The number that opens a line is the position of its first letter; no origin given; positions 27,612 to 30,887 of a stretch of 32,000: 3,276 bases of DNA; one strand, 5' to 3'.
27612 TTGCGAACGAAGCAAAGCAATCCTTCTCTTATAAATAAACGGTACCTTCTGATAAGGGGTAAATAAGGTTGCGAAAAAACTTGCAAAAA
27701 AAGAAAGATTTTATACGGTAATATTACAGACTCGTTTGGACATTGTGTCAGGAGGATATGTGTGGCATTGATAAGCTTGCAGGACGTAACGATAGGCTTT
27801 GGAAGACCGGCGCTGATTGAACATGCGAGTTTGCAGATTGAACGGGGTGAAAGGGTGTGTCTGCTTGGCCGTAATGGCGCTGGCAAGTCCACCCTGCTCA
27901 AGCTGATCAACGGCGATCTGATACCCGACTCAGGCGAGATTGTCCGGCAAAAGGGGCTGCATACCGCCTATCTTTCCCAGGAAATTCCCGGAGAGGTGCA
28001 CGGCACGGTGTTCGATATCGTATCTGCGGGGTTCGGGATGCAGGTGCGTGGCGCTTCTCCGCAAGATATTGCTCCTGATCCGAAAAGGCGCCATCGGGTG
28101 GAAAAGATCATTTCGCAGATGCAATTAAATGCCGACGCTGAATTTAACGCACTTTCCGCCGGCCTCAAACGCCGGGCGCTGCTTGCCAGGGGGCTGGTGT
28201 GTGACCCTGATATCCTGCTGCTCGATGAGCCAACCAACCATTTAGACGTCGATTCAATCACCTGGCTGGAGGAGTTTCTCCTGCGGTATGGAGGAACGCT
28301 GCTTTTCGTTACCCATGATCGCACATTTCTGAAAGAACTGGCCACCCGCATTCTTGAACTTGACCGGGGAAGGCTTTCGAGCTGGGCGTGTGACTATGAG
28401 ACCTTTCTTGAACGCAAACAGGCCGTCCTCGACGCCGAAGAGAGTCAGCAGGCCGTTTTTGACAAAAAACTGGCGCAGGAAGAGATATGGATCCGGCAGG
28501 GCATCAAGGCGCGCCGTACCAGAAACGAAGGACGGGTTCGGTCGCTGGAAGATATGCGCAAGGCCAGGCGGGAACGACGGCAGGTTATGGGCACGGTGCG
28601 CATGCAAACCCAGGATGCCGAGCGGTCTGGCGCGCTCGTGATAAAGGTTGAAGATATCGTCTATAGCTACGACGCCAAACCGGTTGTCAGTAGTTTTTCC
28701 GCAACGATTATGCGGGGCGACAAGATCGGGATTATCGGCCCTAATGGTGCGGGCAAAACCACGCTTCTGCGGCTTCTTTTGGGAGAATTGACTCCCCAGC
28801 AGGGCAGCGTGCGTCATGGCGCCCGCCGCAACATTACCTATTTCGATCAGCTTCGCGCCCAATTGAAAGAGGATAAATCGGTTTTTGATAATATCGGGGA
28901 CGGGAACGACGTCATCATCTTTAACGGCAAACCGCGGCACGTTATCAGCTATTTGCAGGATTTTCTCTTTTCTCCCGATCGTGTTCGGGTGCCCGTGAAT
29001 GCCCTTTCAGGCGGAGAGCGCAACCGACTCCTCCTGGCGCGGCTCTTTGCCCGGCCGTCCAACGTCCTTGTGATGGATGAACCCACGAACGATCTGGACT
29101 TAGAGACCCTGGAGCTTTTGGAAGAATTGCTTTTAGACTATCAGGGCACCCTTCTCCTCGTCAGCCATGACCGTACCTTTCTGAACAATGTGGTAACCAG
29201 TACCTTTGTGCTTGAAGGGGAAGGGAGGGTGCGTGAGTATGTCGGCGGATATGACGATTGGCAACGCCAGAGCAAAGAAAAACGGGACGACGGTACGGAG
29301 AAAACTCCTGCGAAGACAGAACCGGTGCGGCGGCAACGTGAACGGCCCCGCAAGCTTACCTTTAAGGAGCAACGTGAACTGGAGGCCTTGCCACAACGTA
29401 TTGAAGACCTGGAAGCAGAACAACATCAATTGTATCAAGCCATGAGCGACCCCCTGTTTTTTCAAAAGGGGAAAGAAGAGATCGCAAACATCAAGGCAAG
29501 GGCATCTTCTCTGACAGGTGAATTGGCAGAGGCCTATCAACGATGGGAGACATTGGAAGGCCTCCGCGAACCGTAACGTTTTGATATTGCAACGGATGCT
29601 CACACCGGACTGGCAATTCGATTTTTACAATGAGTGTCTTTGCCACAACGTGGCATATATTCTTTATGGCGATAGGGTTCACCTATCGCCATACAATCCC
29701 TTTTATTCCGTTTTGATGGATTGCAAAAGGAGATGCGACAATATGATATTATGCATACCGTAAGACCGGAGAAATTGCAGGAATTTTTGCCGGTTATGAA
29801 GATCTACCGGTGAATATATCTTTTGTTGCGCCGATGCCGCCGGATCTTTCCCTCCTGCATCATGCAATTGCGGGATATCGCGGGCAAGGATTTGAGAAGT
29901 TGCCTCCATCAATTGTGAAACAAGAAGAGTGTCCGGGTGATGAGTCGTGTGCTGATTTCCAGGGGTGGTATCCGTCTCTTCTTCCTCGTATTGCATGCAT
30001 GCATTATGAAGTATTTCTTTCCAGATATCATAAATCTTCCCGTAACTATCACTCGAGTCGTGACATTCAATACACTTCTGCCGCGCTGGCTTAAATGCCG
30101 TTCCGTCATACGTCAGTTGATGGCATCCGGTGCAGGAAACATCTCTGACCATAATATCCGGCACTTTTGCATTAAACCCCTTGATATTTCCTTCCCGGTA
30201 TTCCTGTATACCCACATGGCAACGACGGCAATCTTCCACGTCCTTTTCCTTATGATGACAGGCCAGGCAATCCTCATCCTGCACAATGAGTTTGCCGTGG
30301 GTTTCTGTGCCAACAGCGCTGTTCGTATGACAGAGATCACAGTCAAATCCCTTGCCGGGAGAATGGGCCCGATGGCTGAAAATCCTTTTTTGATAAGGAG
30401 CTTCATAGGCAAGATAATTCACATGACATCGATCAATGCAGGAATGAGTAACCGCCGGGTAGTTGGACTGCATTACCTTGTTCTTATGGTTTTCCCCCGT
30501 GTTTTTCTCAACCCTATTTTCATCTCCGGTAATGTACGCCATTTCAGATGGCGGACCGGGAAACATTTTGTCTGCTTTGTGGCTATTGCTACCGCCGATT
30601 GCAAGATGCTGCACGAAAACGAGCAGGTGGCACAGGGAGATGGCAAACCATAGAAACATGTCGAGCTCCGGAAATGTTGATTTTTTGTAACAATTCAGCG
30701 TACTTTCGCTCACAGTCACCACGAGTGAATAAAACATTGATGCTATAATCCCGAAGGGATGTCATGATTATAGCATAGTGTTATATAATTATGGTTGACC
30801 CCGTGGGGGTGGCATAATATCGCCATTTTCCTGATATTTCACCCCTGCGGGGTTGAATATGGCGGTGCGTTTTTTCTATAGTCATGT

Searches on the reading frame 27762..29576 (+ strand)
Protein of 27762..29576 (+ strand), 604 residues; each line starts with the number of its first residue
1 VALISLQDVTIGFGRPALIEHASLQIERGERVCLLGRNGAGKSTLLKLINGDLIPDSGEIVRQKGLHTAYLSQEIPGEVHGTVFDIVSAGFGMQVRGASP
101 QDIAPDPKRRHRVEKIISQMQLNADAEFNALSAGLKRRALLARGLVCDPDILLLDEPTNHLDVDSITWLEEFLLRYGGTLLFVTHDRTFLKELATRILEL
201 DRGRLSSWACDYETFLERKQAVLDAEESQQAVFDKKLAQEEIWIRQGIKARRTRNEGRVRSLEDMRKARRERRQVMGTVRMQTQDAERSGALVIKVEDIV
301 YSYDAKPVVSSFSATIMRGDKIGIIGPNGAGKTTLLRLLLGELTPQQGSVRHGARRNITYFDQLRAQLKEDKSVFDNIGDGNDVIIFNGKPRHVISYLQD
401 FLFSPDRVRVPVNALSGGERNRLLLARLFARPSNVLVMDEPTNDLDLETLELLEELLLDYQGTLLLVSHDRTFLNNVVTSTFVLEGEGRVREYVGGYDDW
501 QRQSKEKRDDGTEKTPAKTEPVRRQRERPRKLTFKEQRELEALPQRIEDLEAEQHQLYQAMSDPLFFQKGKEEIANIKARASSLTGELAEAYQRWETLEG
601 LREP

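Call 69: search_protein_families(library=pfam, proteins=[window:27762-29576:+], max_evalue=0.001)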
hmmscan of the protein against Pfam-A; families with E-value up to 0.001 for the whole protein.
window:27762-29576:+ (604 aa): 18 families
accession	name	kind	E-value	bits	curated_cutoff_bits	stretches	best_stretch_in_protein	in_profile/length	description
PF00005.33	ABC_tran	-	2.5e-53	180.8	25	2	311-443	3-137/137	ABC transporter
PF13304.12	AAA_21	-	1.9e-20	74.6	27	2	354-471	190-300/304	AAA domain, putative AbiEii toxin, Type IV TA system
PF16326.10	ABC_tran_CTD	-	1e-18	67.8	32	1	531-599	1-68/69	ABC transporter C-terminal domain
PF13191.12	AAA_16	-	2e-09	38.6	32.6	1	324-459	29-158/167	AAA ATPase domain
PF12848.13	ABC_tran_Xtn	-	8.4e-09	35.8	25.9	1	198-273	1-78/85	ABC transporter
PF03193.22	RsgA_GTPase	-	2.6e-08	34.3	30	1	29-85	106-164/174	RsgA GTPase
PF02463.25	SMC_N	-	4.2e-08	33.3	40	0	323-479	28-207/220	RecF/RecN/SMC N terminal domain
PF13476.12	AAA_23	-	1.6e-07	32.6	27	0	323-340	23-40/201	AAA domain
PF13555.12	AAA_29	-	1.6e-07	31.4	27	0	24-46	17-39/61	P-loop containing region of AAA domain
PF13401.12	AAA_22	-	8.1e-06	26.6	27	0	324-457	10-108/130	AAA domain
PF00006.31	ATP-synt_ab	-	3.5e-05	24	29.5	0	314-339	9-34/213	ATP synthase alpha/beta family, nucleotide-binding domain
PF01926.29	MMR_HSR1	-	4.8e-05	23.9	21.9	0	321-347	1-26/113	50S ribosome-binding GTPase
PF25199.1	nSTAND_NTPase5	-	0.00013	22.3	34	0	28-54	40-66/145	Novel STAND NTPase 5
PF05729.18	NACHT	-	0.00023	21.5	26.7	0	31-49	2-20/167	NACHT domain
PF13238.12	AAA_18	-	0.00045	21.1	29.4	0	322-342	1-21/128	AAA domain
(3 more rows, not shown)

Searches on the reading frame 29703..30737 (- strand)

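Call 69: search_protein_families(library=pfam, proteins=[window:29703-30737:-], max_evalue=0.001)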
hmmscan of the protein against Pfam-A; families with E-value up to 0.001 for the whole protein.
window:29703-30737:- (344 aa): 4 families
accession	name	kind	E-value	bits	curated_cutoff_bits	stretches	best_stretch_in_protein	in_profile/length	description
PF14522.11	Cytochrome_C7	-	7.4e-07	29.3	24.8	1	119-174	2-66/67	Cytochrome c7 and related cytochrome c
PF14537.11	Cytochrom_c3_2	-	0.00011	23.1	25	0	199-240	6-47/79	Cytochrome c3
PF05495.17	zf-CHY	-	0.00017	22.4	31.3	1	116-180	5-68/68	CHY zinc finger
PF02085.21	Cytochrom_CIII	-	0.00089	20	22.9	0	154-226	30-101/101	Class III cytochrome C family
